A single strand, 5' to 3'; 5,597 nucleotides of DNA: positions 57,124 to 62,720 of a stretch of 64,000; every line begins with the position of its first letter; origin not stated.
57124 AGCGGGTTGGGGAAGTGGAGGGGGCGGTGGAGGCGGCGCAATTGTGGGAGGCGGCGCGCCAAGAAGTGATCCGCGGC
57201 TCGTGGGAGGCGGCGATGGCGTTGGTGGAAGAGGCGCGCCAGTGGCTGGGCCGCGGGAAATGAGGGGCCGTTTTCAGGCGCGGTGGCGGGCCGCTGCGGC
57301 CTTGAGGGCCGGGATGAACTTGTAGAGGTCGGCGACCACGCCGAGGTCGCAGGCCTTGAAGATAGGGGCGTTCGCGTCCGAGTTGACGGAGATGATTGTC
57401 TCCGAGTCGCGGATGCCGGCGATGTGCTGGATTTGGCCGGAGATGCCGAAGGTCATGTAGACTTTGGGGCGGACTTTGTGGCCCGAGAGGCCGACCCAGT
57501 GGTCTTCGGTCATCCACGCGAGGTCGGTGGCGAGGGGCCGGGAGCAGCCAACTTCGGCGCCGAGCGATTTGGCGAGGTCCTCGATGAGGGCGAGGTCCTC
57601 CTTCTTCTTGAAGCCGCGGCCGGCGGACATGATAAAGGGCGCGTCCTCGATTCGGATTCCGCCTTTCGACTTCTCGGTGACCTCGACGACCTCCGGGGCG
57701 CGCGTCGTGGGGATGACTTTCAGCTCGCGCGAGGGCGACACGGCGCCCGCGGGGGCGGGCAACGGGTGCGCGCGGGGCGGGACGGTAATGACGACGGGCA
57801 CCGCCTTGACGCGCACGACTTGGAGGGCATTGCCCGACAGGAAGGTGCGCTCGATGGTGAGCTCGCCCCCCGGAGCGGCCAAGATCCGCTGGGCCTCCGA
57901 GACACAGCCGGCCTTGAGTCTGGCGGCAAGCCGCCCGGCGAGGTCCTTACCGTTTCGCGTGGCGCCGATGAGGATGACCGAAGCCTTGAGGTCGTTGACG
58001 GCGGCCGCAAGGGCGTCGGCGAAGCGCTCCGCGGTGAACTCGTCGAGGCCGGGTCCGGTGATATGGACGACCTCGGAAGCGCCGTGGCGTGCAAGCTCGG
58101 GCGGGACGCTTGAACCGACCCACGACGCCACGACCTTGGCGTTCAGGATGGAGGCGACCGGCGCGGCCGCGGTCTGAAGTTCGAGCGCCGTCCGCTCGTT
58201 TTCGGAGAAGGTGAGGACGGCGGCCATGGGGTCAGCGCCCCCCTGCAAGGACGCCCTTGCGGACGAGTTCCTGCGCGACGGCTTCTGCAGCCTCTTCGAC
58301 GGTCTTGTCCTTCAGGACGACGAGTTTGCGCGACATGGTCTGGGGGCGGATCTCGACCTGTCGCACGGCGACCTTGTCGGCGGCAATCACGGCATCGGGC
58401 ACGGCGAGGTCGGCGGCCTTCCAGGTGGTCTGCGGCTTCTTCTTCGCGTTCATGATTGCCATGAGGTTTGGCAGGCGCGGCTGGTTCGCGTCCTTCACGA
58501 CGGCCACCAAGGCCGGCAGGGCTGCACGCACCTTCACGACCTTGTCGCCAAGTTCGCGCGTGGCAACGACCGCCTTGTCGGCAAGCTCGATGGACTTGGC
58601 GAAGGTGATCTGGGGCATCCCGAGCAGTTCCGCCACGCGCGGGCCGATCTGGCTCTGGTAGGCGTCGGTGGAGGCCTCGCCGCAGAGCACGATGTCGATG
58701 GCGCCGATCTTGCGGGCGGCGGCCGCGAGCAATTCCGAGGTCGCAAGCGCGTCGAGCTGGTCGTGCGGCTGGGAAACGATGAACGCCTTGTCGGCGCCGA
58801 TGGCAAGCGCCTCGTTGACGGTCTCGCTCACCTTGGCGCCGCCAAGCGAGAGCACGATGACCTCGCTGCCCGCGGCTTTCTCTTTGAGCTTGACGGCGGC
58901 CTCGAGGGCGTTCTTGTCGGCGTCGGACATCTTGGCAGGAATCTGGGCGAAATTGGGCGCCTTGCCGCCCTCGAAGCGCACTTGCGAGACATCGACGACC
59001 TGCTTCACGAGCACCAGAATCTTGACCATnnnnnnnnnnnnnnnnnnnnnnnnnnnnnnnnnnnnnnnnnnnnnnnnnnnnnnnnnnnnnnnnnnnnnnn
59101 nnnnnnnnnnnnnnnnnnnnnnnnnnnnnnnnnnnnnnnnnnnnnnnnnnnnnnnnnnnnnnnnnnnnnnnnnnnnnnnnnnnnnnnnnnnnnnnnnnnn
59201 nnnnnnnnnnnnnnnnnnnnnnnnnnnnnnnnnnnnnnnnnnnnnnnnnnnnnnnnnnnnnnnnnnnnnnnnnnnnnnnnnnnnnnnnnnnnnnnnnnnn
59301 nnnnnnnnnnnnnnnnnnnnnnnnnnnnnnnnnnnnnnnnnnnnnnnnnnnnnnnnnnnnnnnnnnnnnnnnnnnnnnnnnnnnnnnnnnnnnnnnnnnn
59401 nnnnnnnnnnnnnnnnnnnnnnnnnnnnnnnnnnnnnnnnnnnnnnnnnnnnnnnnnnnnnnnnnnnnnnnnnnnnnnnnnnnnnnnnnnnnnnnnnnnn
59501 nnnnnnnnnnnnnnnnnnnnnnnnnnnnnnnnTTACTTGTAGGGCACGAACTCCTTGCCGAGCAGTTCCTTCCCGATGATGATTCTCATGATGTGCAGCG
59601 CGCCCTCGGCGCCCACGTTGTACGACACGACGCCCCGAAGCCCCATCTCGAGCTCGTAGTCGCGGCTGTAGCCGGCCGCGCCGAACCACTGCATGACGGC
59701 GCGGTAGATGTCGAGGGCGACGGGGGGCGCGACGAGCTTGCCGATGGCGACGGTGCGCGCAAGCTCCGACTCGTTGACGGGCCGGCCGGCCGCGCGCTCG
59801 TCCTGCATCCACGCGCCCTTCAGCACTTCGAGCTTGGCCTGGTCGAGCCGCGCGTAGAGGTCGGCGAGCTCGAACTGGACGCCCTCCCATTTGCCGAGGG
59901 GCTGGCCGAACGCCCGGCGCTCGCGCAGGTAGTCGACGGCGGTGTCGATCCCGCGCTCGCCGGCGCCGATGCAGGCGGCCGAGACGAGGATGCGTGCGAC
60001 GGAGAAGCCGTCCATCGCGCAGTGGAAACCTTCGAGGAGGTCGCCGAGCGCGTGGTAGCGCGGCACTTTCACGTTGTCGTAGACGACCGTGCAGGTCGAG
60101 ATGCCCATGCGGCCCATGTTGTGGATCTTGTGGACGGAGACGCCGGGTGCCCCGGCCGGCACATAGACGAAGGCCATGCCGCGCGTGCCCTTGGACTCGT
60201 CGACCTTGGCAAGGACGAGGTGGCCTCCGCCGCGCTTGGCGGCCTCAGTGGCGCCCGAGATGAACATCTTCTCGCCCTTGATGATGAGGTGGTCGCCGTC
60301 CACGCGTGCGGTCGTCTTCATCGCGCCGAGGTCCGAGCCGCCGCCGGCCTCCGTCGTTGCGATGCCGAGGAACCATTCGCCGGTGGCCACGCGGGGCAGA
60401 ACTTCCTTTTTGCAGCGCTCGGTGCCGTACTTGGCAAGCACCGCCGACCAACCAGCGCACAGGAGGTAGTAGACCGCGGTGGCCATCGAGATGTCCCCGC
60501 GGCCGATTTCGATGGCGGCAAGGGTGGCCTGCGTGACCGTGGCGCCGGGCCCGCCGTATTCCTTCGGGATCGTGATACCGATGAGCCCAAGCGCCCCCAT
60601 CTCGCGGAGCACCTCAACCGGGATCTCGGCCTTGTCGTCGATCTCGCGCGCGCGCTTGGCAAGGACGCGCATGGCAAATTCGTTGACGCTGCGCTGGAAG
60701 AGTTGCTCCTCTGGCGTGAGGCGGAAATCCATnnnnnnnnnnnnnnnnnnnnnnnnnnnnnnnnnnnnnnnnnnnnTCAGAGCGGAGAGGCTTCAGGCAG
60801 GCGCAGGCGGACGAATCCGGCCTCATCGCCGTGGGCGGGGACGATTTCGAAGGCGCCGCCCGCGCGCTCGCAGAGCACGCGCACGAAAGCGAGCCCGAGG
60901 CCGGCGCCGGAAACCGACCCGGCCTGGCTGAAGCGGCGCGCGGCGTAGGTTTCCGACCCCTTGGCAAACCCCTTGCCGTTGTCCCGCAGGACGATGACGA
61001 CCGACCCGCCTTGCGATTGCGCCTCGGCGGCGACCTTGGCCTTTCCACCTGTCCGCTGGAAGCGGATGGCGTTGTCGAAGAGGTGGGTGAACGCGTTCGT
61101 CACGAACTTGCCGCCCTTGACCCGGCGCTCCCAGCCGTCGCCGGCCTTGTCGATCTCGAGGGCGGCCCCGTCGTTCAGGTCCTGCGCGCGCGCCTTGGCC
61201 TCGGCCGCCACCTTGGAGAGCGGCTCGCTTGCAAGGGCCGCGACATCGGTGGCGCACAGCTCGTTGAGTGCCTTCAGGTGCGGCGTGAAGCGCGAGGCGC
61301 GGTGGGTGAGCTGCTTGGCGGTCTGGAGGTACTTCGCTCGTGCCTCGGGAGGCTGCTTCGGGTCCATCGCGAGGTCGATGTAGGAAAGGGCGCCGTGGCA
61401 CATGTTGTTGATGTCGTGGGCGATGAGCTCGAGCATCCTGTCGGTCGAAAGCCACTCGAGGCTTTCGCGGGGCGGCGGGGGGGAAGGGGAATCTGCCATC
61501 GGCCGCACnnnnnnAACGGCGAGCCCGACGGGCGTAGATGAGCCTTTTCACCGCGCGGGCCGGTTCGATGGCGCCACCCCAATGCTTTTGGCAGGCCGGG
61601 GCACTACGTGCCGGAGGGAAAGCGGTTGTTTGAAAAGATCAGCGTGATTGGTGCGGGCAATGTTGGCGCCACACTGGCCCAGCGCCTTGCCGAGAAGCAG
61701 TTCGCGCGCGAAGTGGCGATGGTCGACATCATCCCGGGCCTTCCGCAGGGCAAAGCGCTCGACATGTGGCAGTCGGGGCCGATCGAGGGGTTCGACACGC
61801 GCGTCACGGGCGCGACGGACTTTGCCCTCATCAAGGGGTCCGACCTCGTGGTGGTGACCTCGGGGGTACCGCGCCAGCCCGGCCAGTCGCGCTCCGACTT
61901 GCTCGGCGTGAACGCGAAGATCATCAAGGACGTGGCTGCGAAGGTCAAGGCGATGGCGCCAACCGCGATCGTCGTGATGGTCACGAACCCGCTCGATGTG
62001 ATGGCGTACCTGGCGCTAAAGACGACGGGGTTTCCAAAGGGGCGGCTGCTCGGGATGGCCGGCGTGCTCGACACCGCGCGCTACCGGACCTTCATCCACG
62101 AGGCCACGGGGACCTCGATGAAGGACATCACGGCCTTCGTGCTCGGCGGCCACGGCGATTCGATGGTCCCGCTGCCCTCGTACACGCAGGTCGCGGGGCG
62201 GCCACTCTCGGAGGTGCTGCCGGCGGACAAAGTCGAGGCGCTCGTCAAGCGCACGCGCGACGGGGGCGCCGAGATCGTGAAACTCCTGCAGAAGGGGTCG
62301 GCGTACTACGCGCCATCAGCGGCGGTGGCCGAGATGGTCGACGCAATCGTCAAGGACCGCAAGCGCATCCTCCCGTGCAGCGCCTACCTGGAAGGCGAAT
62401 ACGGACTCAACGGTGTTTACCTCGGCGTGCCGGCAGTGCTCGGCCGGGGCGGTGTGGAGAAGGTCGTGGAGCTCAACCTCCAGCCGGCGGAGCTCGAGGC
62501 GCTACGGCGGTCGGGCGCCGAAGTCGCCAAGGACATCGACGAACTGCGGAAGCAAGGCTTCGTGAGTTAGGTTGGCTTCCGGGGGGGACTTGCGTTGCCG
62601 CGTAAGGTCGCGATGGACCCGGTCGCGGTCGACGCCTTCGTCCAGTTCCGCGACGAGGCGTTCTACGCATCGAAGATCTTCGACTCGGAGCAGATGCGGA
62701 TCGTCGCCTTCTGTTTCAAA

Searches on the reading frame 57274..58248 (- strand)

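Call 18: search_protein_families(library=pfam, proteins=[window:57274-58248:-], max_evalue=0.001)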
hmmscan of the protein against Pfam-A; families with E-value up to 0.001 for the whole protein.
window:57274-58248:- (324 aa): 2 families
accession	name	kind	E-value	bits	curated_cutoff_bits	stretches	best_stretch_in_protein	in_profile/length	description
PF00766.25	ETF_alpha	-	3.9e-31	107.3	27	1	200-280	2-81/81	Electron transfer flavoprotein FAD-binding domain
PF01012.27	ETF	-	2.2e-28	99.7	26.7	1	20-170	16-169/181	Electron transfer flavoprotein domain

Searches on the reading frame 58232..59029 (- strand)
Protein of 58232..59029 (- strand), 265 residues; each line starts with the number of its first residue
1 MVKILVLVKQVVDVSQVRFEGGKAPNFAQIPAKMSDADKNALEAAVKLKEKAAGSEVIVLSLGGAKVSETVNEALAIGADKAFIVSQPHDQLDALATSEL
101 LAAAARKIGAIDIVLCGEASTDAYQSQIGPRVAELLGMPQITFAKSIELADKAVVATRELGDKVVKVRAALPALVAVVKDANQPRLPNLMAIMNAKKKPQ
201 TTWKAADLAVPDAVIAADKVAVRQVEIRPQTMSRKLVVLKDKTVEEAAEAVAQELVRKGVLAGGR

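Call 79: search_protein_families(library=pfam, proteins=[window:58232-59029:-], max_evalue=0.001)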
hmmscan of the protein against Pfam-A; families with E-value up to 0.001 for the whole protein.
window:58232-59029:- (265 aa): 1 family
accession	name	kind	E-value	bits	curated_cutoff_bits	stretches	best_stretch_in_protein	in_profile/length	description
PF01012.27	ETF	-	7.3e-35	120.8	26.7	1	31-207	10-180/181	Electron transfer flavoprotein domain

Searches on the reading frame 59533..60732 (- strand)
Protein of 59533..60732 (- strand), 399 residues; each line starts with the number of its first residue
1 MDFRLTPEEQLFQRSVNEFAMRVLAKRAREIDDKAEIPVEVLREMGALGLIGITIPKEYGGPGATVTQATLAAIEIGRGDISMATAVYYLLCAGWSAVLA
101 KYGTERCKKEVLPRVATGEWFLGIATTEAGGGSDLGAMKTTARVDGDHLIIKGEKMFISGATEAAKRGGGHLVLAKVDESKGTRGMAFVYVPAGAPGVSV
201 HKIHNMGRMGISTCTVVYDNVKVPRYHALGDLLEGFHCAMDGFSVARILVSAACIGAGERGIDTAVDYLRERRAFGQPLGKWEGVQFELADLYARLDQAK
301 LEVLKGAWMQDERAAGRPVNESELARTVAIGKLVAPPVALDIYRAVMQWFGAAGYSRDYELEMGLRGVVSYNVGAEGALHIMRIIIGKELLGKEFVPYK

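Call 79: search_protein_families(library=pfam, proteins=[window:59533-60732:-], max_evalue=0.001)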
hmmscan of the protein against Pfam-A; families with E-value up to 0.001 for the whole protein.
window:59533-60732:- (399 aa): 4 families
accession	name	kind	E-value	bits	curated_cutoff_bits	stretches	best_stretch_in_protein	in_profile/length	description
PF02771.21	Acyl-CoA_dh_N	-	1.1e-28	100.3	22.9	1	6-119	1-113/113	Acyl-CoA dehydrogenase, N-terminal domain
PF00441.29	Acyl-CoA_dh_1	-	1.7e-28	100.1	22.4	1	234-390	2-149/150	Acyl-CoA dehydrogenase, C-terminal domain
PF02770.24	Acyl-CoA_dh_M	-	1.1e-19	70.8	33.3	1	124-221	2-97/97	Acyl-CoA dehydrogenase, middle domain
PF08028.16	Acyl-CoA_dh_2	-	1.6e-10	41.8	22.7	1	249-366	2-121/134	Acyl-CoA dehydrogenase, C-terminal domain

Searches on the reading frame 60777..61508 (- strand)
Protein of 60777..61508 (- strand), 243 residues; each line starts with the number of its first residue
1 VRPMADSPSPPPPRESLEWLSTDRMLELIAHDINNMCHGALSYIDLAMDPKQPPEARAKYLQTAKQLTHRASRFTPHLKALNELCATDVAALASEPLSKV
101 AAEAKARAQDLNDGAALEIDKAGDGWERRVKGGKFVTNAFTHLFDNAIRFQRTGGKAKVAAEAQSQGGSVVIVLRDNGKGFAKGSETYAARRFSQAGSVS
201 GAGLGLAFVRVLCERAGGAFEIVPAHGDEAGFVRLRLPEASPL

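Call 79: search_protein_families(library=pfam, proteins=[window:60777-61508:-], max_evalue=0.001)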
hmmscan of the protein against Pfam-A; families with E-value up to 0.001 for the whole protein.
window:60777-61508:- (243 aa): 1 family
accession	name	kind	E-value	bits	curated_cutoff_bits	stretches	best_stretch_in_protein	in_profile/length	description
PF02518.31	HATPase_c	-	1.5e-12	48.4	26.4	1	136-239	6-109/111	Histidine kinase-, DNA gyrase B-, and HSP90-like ATPase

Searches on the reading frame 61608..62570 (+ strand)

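Call 79: search_protein_families(library=pfam, proteins=[window:61608-62570:+], max_evalue=0.001)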
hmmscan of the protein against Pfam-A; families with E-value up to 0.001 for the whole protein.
window:61608-62570:+ (320 aa): 3 families
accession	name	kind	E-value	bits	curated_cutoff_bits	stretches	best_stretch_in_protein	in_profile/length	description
PF00056.29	Ldh_1_N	-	6e-39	133.7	27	1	10-149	2-141/141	lactate/malate dehydrogenase, NAD binding domain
PF02866.23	Ldh_1_C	-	1.4e-34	120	22.6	1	154-313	3-170/174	lactate/malate dehydrogenase, alpha/beta C-terminal domain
PF03721.20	UDPG_MGDP_dh_N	-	0.00014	21.9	27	0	10-114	2-112/187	UDP-glucose/GDP-mannose dehydrogenase family, NAD binding domain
